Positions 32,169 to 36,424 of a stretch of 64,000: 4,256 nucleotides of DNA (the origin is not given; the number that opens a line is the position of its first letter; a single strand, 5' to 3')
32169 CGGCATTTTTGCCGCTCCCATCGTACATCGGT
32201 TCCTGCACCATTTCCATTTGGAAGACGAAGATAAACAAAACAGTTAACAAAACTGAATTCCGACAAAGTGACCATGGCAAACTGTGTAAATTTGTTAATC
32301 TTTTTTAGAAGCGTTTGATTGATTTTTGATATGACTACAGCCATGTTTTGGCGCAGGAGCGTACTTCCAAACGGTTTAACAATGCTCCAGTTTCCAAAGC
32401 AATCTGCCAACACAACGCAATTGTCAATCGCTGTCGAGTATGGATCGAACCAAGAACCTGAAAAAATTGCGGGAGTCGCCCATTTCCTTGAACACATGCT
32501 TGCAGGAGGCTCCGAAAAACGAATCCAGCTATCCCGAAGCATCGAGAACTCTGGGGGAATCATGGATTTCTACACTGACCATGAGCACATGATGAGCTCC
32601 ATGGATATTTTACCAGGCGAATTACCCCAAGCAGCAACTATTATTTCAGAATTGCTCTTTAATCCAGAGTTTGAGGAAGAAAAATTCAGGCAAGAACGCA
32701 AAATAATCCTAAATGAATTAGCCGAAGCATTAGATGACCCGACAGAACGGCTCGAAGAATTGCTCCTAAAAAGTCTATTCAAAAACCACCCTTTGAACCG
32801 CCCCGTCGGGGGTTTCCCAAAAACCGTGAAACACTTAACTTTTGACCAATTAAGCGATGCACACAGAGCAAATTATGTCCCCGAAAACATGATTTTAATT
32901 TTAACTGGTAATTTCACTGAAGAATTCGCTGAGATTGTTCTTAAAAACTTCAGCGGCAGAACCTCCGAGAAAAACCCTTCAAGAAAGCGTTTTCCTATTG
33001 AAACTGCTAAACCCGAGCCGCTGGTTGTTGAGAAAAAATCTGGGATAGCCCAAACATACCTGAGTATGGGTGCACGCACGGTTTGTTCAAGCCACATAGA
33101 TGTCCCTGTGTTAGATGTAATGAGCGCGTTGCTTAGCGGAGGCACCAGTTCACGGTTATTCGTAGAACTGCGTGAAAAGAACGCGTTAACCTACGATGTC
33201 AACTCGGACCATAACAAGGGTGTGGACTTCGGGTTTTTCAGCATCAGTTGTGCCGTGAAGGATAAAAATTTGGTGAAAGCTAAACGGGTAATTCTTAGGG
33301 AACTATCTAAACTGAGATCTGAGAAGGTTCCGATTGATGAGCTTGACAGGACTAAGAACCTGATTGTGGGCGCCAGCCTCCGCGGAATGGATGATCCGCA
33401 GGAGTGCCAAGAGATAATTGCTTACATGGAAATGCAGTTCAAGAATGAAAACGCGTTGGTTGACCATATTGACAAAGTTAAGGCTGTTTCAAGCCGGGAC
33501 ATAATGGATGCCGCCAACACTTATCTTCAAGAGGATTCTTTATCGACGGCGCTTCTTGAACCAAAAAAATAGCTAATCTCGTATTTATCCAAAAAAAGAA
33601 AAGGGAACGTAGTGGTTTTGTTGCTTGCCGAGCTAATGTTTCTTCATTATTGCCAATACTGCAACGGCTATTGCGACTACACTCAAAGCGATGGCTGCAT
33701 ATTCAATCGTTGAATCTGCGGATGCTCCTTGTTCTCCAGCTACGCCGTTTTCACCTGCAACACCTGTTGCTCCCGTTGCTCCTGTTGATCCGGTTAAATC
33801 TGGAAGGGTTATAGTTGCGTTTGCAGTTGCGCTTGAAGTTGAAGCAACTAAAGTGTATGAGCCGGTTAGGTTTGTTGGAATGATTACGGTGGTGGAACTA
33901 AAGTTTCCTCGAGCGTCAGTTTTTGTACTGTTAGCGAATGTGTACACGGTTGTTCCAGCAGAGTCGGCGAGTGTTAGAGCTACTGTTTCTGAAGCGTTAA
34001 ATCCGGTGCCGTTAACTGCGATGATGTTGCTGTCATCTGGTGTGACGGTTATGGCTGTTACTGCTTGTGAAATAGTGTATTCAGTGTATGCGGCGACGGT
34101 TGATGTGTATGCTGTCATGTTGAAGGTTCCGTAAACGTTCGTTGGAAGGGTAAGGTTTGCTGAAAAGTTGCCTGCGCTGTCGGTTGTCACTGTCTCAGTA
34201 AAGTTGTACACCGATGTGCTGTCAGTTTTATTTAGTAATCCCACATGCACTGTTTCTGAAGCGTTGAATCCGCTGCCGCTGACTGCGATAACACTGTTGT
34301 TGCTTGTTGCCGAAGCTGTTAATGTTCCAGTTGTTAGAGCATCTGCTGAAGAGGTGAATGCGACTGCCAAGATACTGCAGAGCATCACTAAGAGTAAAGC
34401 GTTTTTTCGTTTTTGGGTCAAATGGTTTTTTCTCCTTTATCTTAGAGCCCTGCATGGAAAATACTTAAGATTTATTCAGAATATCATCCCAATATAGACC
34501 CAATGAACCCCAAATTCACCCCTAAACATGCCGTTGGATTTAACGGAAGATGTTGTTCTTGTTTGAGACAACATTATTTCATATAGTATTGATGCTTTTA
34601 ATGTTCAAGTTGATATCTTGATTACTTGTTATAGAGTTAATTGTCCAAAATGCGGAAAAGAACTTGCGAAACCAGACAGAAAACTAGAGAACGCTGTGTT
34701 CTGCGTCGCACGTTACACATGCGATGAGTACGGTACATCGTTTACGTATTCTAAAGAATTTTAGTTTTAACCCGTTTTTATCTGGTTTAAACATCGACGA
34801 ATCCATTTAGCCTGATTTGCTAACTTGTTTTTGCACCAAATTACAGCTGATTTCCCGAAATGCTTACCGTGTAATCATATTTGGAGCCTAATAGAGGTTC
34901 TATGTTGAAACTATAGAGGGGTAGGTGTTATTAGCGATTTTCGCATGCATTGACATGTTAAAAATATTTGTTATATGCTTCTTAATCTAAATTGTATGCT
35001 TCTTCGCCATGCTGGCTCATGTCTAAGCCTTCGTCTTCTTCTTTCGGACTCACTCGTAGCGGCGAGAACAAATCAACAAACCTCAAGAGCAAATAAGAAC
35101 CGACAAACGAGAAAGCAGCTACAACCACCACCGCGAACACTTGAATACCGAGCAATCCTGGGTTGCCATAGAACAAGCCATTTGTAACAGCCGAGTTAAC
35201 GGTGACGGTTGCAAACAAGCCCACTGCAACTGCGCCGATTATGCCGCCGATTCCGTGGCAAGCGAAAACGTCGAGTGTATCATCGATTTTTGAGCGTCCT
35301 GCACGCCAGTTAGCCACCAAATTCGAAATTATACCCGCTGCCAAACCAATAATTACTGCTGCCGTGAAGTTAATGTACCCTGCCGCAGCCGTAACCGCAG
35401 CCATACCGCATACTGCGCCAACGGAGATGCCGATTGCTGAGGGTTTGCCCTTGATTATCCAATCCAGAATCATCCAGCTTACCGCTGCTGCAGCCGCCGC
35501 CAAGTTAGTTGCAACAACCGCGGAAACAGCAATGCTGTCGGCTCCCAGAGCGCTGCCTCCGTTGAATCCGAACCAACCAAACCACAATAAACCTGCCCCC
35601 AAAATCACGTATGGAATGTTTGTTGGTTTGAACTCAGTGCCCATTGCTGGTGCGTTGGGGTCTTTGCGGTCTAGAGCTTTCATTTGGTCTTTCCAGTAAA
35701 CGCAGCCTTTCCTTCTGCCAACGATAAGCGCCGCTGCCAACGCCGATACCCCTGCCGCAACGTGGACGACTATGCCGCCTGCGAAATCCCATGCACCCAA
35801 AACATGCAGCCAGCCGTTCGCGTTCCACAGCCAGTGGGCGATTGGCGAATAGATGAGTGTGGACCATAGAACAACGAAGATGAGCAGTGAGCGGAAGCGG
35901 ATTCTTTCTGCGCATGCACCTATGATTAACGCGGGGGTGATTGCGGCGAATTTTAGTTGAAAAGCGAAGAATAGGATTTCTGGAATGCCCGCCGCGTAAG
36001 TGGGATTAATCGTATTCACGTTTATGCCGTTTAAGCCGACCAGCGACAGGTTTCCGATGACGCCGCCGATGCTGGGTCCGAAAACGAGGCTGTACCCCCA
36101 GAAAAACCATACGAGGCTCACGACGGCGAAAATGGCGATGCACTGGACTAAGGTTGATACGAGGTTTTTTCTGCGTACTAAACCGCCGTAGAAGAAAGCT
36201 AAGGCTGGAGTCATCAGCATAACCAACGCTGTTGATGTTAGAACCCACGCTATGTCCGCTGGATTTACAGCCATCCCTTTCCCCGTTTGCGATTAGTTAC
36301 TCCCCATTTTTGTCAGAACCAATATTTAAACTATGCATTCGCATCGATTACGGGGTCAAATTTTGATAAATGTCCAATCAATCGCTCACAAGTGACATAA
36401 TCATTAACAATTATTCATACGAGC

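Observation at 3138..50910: Dispersed non-coding ORB-like repeat family (6 copies) at accessory-block boundaries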

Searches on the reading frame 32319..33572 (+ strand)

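Call 60: search_protein_families(library=pfam, proteins=[window:32319-33572:+], max_evalue=0.00001)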
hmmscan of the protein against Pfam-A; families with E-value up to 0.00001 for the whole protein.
window:32319-33572:+ (417 aa): 2 families
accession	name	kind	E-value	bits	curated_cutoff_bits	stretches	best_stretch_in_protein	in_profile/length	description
PF05193.26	Peptidase_M16_C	-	6.1e-35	121.2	23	1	173-347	2-179/181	Peptidase M16 inactive domain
PF00675.25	Peptidase_M16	-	1.7e-26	93.3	22.3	1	29-163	9-145/149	Insulinase (Peptidase family M16)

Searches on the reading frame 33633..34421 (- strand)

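Call 12: search_protein_families(library=pfam, proteins=[window:33633-34421:-])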
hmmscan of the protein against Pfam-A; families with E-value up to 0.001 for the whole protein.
window:33633-34421:- (262 aa): 1 family
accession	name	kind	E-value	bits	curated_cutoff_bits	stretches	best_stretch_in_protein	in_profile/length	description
PF01835.25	MG2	-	0.00022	21.9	32.8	0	142-198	32-85/96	MG2 domain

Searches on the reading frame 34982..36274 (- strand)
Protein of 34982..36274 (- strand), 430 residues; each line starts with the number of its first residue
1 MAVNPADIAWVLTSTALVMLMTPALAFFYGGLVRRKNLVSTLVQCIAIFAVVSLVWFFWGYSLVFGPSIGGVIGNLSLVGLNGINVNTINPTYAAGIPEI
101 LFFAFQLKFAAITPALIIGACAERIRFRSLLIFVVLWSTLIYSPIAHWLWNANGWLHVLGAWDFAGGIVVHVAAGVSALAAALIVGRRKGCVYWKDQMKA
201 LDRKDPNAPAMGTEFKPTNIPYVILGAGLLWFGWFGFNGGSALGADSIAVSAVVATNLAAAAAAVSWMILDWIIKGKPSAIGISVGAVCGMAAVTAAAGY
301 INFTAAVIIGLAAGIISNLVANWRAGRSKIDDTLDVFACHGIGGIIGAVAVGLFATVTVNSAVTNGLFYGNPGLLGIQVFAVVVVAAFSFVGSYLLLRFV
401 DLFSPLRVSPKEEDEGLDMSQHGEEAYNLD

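Call 12: search_protein_families(library=pfam, proteins=[window:34982-36274:-])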
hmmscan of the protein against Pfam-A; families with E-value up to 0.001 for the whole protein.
window:34982-36274:- (430 aa): 1 family
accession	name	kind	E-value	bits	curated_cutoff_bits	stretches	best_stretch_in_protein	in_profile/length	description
PF00909.26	Ammonium_transp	-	1.3e-116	390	23.2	1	9-427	1-399/399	Ammonium Transporter Family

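Call 15: find_encoding_contigs(protein=window:34982-36274:-, flank=3000, max_places=6)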
Protein window:34982-36274:- (430 aa): 20 contigs read that carry it; 6 places shown.
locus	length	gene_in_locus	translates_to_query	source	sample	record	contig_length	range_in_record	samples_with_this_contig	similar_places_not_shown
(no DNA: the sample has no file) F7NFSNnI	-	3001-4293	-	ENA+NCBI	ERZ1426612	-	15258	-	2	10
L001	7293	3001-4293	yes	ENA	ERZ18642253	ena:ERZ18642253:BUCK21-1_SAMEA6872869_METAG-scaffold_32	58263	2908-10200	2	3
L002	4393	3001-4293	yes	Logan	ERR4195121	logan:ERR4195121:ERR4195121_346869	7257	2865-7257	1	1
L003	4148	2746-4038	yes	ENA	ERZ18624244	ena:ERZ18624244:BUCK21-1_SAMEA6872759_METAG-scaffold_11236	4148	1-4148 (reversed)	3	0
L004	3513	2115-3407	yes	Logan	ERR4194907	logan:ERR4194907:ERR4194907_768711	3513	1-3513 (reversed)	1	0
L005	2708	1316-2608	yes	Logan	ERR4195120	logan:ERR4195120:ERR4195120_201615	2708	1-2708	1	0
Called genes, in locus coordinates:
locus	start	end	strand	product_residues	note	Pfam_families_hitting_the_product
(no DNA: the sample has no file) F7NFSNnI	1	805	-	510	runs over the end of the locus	PF13520:AA_permease_2, PF00324:AA_permease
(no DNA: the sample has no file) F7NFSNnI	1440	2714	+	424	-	PF00909:Ammonium_transp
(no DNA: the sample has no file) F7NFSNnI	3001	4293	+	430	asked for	PF00909:Ammonium_transp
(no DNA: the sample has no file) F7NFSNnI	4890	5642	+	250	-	-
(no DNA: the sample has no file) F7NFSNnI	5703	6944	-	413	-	PF00675:Peptidase_M16, PF05193:Peptidase_M16_C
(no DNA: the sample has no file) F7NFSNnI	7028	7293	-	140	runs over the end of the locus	-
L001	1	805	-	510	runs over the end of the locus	PF13520:AA_permease_2, PF00324:AA_permease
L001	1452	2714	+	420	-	PF00909:Ammonium_transp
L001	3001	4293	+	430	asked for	PF00909:Ammonium_transp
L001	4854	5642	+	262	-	-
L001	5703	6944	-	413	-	PF00675:Peptidase_M16, PF05193:Peptidase_M16_C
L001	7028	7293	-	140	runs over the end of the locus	-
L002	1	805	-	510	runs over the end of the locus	PF13520:AA_permease_2, PF00324:AA_permease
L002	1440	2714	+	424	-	PF00909:Ammonium_transp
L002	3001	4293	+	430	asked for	PF00909:Ammonium_transp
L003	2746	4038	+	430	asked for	PF00909:Ammonium_transp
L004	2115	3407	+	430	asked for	PF00909:Ammonium_transp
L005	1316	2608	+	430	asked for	PF00909:Ammonium_transp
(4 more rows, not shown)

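Call 97: find_homologous_proteins(query=window:34982-36274:-, max_evalue=1e-100)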
Query window:34982-36274:- (430 aa): 6748 proteins with E <= 1e-100 among 8000 candidates; the best 120 are listed.
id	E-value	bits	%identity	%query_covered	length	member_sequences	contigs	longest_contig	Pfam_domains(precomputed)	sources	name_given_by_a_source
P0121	9.6e-266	899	96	100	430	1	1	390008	PF00909.27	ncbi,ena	-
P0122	1.2e-262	889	95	100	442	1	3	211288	PF00909.27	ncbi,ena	-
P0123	3.3e-261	884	95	100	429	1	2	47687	PF00909.27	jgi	jgi:Amt family ammonium transporter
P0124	3.4e-261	884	95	100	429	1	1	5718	PF00909.27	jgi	jgi:Amt family ammonium transporter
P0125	6.8e-256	867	93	100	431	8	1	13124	PF00909.27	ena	-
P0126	2.8e-255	865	93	100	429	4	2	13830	PF00909.27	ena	-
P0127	2.9e-255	865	92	100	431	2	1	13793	PF00909.27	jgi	jgi:ammonium transporter, Amt family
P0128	4.8e-255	864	92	100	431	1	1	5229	PF00909.27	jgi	jgi:ammonium transporter, Amt family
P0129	1.0e-254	863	92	100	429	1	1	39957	PF00909.27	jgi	jgi:Amt family ammonium transporter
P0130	1.1e-254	863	92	100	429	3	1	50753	PF00909.27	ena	-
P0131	2.2e-254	862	91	100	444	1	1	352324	PF00909.27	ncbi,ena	-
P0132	2.5e-254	862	90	100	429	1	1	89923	PF00909.27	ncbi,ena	-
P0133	3.9e-254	861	91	100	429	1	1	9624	PF00909.27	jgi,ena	-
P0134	4.0e-254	861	92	100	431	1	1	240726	PF00909.27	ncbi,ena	-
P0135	4.3e-254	861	92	100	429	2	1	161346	PF00909.27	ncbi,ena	-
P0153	1.5e-252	856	91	100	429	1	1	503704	PF00909.27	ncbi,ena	-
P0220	9.1e-242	820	88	100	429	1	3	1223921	PF00909.27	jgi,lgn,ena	-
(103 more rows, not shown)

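Call 98: find_encoding_contigs(protein=P0121, flank=1800, max_places=1)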
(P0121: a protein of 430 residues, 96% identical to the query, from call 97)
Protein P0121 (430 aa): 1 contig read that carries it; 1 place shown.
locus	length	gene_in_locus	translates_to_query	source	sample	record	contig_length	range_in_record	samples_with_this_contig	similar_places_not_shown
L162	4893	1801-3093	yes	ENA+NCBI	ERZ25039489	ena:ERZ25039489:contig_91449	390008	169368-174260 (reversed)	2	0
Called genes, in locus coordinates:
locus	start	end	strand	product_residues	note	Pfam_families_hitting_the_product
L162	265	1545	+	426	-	PF01676:Metalloenzyme, PF10143:PhosphMutase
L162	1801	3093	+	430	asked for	PF00909:Ammonium_transp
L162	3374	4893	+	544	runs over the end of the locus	PF12801:Fer4_5, PF00037:Fer4 (weak), PF12838:Fer4_7 (weak), PF13187:Fer4_9 (weak), PF13237:Fer4_10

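Call 99: find_encoding_contigs(protein=P0131, flank=1800, max_places=1)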
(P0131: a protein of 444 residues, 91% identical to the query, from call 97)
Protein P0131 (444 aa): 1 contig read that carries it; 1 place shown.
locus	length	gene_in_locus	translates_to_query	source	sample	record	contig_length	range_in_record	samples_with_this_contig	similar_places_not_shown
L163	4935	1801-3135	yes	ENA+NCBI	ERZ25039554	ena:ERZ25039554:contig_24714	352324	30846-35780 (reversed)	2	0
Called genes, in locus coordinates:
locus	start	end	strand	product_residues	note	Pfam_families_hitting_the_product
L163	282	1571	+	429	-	PF00909:Ammonium_transp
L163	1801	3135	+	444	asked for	PF00909:Ammonium_transp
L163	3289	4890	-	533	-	PF03063:Prismane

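Call 100: find_encoding_contigs(protein=P0153, flank=1800, max_places=1)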
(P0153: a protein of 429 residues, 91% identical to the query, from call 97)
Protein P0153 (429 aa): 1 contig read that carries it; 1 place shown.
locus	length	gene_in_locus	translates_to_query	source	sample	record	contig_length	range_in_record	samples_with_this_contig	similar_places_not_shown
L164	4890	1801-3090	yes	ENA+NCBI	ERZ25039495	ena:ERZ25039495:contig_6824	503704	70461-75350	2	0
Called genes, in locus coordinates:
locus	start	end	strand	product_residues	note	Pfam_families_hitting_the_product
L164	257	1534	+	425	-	PF00909:Ammonium_transp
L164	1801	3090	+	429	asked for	PF00909:Ammonium_transp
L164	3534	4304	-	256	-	PF25213:HVO_A0261_N (weak), PF08350:FilR1_middle (faint)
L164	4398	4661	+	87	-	-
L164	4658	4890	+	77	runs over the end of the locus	-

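Call 101: find_encoding_contigs(protein=P0220, flank=1800, max_places=1)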
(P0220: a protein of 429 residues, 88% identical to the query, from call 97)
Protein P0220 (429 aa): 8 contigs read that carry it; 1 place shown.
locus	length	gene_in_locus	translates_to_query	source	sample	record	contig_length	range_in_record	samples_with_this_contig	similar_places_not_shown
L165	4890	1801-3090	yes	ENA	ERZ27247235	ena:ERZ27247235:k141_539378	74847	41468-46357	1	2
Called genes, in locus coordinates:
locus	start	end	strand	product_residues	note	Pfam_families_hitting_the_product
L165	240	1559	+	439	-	PF00909:Ammonium_transp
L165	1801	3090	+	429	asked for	PF00909:Ammonium_transp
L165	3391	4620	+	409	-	PF12832:MFS_1_like, PF00083:Sugar_tr, PF13347:MFS_2 (faint), PF07690:MFS_1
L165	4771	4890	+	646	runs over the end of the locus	PF00512:HisKA (weak), PF02518:HATPase_c, PF14501:HATPase_c_5 (weak)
